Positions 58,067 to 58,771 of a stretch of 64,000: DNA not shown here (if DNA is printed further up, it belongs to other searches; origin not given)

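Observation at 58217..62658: Giant cytoplasmic multi-propeller NHL protein coupled to a sodium:solute symporter and preceded by an AtpZ-like mini-protein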

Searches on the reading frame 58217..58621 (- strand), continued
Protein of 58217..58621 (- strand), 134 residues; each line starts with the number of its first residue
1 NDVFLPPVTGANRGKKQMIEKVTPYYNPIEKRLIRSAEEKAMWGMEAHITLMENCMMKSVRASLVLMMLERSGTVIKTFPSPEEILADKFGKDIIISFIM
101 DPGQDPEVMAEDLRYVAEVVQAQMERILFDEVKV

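Call 68: find_encoding_contigs(protein=P0198, flank=10000, max_places=1)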
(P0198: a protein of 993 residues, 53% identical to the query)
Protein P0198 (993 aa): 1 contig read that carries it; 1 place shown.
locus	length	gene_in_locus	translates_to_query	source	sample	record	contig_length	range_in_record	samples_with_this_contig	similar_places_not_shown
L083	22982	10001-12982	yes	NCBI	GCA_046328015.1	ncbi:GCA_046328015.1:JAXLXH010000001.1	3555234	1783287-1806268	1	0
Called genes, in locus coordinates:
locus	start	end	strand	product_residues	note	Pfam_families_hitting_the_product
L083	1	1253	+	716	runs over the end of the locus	PF00437:T2SSE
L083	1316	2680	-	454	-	PF02698:DUF218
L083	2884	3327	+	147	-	PF00036:EF-hand_1 (faint), PF13405:EF-hand_6 (faint), PF13202:EF-hand_5 (faint)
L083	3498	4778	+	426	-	PF00246:Peptidase_M14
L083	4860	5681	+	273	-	PF01476:LysM (weak)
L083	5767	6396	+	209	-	-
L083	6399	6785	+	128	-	PF13715:CarbopepD_reg_2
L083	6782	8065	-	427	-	PF14376:Haem_bd (faint), PF09630:DUF2024 (faint), PF13442:Cytochrome_CBB3 (faint), PF14522:Cytochrome_C7 (faint), PF00034:Cytochrom_C (faint)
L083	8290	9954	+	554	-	PF00481:PP2C, PF13672:PP2C_2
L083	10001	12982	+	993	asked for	PF01627:Hpt, PF07194:P2, PF02895:H-kinase_dim, PF02518:HATPase_c, PF01584:CheW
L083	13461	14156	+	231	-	PF02581:TMP-TENI (faint), PF04481:DUF561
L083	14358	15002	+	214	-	PF03006:HlyIII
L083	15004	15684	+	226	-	-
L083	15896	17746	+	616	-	PF24389:ORC-CDC6-like (weak)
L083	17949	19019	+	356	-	PF03816:LytR_cpsA_psr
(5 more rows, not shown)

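Call 79: find_encoding_contigs(protein=P0197, flank=6000, max_places=3)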
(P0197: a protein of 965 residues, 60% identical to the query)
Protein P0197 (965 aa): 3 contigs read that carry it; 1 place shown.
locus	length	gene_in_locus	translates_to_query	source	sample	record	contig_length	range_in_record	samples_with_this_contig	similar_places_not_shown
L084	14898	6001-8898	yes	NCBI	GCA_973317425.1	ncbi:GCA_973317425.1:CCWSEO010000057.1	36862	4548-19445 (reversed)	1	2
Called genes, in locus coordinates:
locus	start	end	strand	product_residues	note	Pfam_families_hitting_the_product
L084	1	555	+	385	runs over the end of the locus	PF00072:Response_reg, PF00512:HisKA, PF02518:HATPase_c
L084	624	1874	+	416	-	PF07969:Amidohydro_3 (weak), PF01979:Amidohydro_1, PF07969:Amidohydro_3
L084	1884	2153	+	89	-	-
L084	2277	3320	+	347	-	-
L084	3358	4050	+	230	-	-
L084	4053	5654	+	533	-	PF00515:TPR_1 (faint), PF07719:TPR_2 (faint), PF13524:Glyco_trans_1_2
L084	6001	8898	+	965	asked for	PF01627:Hpt, PF07194:P2, PF02895:H-kinase_dim, PF02518:HATPase_c, PF01584:CheW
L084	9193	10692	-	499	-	-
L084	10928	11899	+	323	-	-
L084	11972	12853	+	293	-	PF00528:BPD_transp_1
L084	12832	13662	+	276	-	PF00528:BPD_transp_1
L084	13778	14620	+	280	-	-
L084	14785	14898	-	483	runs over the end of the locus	-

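Call 80: find_encoding_contigs(protein=P0199, flank=6000, max_places=3)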
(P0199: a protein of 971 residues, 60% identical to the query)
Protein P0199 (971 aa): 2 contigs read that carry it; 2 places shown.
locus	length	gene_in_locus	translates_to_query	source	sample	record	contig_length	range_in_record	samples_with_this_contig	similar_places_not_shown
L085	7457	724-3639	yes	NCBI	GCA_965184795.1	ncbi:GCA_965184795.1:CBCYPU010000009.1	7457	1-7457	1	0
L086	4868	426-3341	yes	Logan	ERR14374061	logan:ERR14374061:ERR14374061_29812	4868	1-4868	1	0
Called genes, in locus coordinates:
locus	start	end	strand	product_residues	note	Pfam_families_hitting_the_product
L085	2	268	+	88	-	?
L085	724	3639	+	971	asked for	PF01627:Hpt, PF07194:P2, PF02895:H-kinase_dim, PF02518:HATPase_c, PF01584:CheW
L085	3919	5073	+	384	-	PF03031:NIF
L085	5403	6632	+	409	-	PF00438:S-AdoMet_synt_N, PF02772:S-AdoMet_synt_M, PF02773:S-AdoMet_synt_C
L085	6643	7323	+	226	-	PF13428:TPR_14 (faint), PF14561:TPR_20 (faint), PF23914:TPR_CcmH_CycH (faint), PF13424:TPR_12 (faint), PF00515:TPR_1 (weak), PF07719:TPR_2 (weak), PF12895:ANAPC3 (weak), PF13414:TPR_11 (weak), +7 more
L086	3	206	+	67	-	?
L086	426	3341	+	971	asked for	PF01627:Hpt, PF07194:P2, PF02895:H-kinase_dim, PF02518:HATPase_c, PF01584:CheW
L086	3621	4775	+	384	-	PF03031:NIF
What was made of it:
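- Calls 68, 79 and 80 returned CheAs from other assemblies.
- Tried and rejected: Two look-ups for same-genome co-occurrence of CheA with a P2-bearing giant returned other assemblies (calls 79, 80).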

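Call 85: find_related_loci(query=A6, collection=metagenome_contigs, flank=10000)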
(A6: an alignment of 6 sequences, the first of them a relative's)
Query A6 (720 aa) in metagenome_contigs; peptide patterns used: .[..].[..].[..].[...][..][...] (x = any residue, [..] = any of these).
600 stretches matched a pattern (row limit reached: there are more); 521 encode a relative of the query (tblastn E <= 1e-3); the best 80 are kept; 80 distinct loci.
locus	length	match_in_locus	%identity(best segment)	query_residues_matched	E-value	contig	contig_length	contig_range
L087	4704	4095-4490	38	443-572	2e-20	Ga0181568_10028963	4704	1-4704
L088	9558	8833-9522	35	439-571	3e-20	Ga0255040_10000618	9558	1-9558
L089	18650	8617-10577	36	436-588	1e-19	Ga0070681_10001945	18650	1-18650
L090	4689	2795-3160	37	439-554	8e-19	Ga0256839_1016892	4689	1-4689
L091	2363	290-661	38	443-565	4e-18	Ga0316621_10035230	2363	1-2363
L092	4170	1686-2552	36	431-583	4e-17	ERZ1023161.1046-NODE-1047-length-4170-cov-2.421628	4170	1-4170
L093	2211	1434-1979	27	394-554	4e-17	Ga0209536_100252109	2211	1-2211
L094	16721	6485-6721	46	474-552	8e-17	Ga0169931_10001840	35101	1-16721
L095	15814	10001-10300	44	466-566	7e-17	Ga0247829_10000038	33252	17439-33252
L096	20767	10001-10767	41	454-565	1e-16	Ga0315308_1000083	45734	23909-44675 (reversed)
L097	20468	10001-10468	33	445-604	2e-16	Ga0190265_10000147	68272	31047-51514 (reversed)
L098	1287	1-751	41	473-569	9e-17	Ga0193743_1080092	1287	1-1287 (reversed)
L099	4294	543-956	30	445-574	3e-16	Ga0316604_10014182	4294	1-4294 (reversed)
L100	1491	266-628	35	440-554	2e-16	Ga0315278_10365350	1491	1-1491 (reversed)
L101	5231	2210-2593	30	445-565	5e-16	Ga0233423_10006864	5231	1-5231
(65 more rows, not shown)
